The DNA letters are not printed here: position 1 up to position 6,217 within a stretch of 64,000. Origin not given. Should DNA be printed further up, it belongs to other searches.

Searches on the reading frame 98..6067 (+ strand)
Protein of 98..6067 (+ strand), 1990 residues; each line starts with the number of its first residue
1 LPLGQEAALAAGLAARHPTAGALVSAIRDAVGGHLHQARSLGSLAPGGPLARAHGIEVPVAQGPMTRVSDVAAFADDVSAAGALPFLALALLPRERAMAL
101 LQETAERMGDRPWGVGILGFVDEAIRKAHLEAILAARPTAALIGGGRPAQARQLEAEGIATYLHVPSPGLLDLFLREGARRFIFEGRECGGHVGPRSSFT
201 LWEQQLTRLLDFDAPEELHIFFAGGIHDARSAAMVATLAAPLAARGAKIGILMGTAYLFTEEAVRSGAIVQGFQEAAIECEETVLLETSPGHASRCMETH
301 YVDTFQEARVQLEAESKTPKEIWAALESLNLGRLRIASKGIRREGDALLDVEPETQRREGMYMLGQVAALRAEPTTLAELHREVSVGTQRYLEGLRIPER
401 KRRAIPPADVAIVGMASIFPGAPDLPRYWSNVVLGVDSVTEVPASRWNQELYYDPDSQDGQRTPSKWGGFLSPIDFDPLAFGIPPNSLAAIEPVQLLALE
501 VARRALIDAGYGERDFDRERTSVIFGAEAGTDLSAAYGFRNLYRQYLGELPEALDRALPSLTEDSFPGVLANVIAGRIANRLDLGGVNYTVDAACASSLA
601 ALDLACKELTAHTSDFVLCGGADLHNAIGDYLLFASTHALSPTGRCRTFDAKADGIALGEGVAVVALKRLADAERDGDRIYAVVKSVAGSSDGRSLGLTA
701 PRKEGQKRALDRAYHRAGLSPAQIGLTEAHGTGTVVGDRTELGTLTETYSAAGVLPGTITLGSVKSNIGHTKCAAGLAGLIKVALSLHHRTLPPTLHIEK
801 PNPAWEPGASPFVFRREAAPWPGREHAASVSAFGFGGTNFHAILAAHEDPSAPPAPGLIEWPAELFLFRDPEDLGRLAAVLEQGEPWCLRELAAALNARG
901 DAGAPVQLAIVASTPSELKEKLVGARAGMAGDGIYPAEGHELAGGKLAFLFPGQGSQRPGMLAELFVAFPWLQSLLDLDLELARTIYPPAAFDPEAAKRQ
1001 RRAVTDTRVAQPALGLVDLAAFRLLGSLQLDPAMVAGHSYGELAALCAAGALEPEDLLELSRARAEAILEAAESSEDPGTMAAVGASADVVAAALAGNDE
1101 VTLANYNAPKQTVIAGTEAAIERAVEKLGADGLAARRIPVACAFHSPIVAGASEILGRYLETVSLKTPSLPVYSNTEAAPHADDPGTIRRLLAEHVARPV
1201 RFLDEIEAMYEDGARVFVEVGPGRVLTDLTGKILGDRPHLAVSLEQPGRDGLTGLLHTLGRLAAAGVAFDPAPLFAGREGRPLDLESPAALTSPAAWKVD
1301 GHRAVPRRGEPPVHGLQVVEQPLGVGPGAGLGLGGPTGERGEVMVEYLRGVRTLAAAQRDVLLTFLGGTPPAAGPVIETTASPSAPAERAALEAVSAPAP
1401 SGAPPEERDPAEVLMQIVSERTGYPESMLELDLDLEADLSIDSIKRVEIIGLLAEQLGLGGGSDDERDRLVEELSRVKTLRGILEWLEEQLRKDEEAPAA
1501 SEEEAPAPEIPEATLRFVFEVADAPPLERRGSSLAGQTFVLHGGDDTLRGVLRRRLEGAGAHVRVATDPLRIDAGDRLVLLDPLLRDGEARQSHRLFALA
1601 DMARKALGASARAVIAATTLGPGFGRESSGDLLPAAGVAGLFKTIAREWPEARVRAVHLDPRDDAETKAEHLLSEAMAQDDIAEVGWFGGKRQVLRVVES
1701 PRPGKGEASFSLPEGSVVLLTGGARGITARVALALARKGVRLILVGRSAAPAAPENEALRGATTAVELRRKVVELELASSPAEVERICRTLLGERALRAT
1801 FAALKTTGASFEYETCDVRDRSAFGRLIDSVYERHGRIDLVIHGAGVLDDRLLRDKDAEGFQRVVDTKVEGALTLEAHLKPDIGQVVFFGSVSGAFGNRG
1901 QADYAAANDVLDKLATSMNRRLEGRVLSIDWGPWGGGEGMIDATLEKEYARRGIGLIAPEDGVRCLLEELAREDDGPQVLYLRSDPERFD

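Call 4: search_protein_families(library=pfam, proteins=[window:98-6067:+], max_evalue=1)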
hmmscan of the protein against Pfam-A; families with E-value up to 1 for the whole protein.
window:98-6067:+ (1990 aa): 10 families
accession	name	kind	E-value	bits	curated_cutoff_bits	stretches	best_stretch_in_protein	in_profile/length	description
PF00109.32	ketoacyl-synt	-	6.2e-66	223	20.8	1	409-673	3-252/252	Beta-ketoacyl synthase, N-terminal domain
PF00698.26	Acyl_transf_1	-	7.3e-40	137.8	32.7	1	949-1228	2-273/319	Acyl transferase domain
PF02801.28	Ketoacyl-synt_C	-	3.8e-36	124.1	20.8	1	681-799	1-119/119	Beta-ketoacyl synthase, C-terminal domain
PF08659.16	KR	-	6.5e-35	121.1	22.6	1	1717-1935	2-179/180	KR domain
PF00106.31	adh_short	-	1.7e-20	73.8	26.6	2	1794-1923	34-168/195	short chain dehydrogenase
PF03060.21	NMO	-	5.9e-13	49.4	28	1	52-329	6-286/331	Nitronate monooxygenase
PF13561.12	adh_short_C2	-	6.3e-10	39.5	27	1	1793-1923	29-162/236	Enoyl-(Acyl carrier protein) reductase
PF16197.11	KAsynt_C_assoc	-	5e-07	30.5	33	1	816-856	17-55/111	Ketoacyl-synthetase C-terminal extension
PF00550.31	PP-binding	-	6.9e-05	23.5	20.8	1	1413-1459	2-47/67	Phosphopantetheine attachment site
PF00108.29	Thiolase_N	-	0.027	14.3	26.4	1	589-622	79-112/260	Thiolase, N-terminal domain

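Call 43: search_protein_families(library=ncbifam, proteins=[window:98-6067:+], max_evalue=0.01)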
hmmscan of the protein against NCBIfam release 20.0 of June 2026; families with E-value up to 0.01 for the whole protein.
window:98-6067:+ (1990 aa): 175 families (the best 25 are shown)
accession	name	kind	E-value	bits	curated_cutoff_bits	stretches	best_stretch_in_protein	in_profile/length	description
TIGR02813.1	omega_3_PfaA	subfamily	2.1e-277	923.7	1010.1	3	409-1244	8-892/2582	polyketide-type polyunsaturated fatty acid synthase PfaA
NF045894.1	PKS_plus_SDR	equivalog_domain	1.9e-218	728.4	1740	3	410-1285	3-865/1515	type I polyketide synthase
NF041183.1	Pks2_ls1_myc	equivalog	1.8e-131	439.7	2400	2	409-1288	3-868/2086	sulfolipid-1 biosynthesis phthioceranic/hydroxyphthioceranic acid synthase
NF040607.1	mycolic_Pks13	equivalog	2.5e-109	366.7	2100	2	405-847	98-526/1680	polyketide synthase Pks13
TIGR03131.1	malonate_mdcH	equivalog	5.2e-58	196.8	297.9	1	947-1243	1-285/297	malonate decarboxylase subunit epsilon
TIGR00128.1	fabD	equivalog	4.6e-55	187.1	260.9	1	946-1234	2-287/290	ACP S-malonyltransferase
TIGR03150.1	fabF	equivalog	2.8e-45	154.7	493.75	1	410-843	3-405/407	beta-ketoacyl-ACP synthase II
NF053555.1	prodigi_MBC_PigJ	equivalog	1.6e-43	149.1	900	1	491-845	407-757/759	prodigiosin MBC biosynthesis protein PigJ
NF005589.0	PRK07314.1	subfamily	1.3e-42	146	387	1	411-844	7-409/413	beta-ketoacyl-ACP synthase II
NF004970.0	PRK06333.1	subfamily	1.5e-39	136.1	525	1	483-846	71-421/424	beta-ketoacyl-ACP synthase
NF037941.1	PKS_NbtC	equivalog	1.9e-36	125.5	1150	2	914-1154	65-301/1027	nocobactin polyketide synthase NbtC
NF037940.1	PKS_MbtD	equivalog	7.6e-34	116.9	1150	3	912-1233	59-373/978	mycobactin polyketide synthase MbtD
NF058662.1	cispenta_AmcF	equivalog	1.5e-31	109.7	325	1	575-839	109-362/369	cispentacin biosynthesis acyltransferase subunit AmcF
NF006618.0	PRK09185.1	subfamily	3.2e-31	108.8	407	1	575-846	141-392/394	beta-ketoacyl-ACP synthase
NF005490.0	PRK07103.1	equivalog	1.1e-30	107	445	1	572-844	146-410/414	polyketide beta-ketoacyl:acyl carrier protein synthase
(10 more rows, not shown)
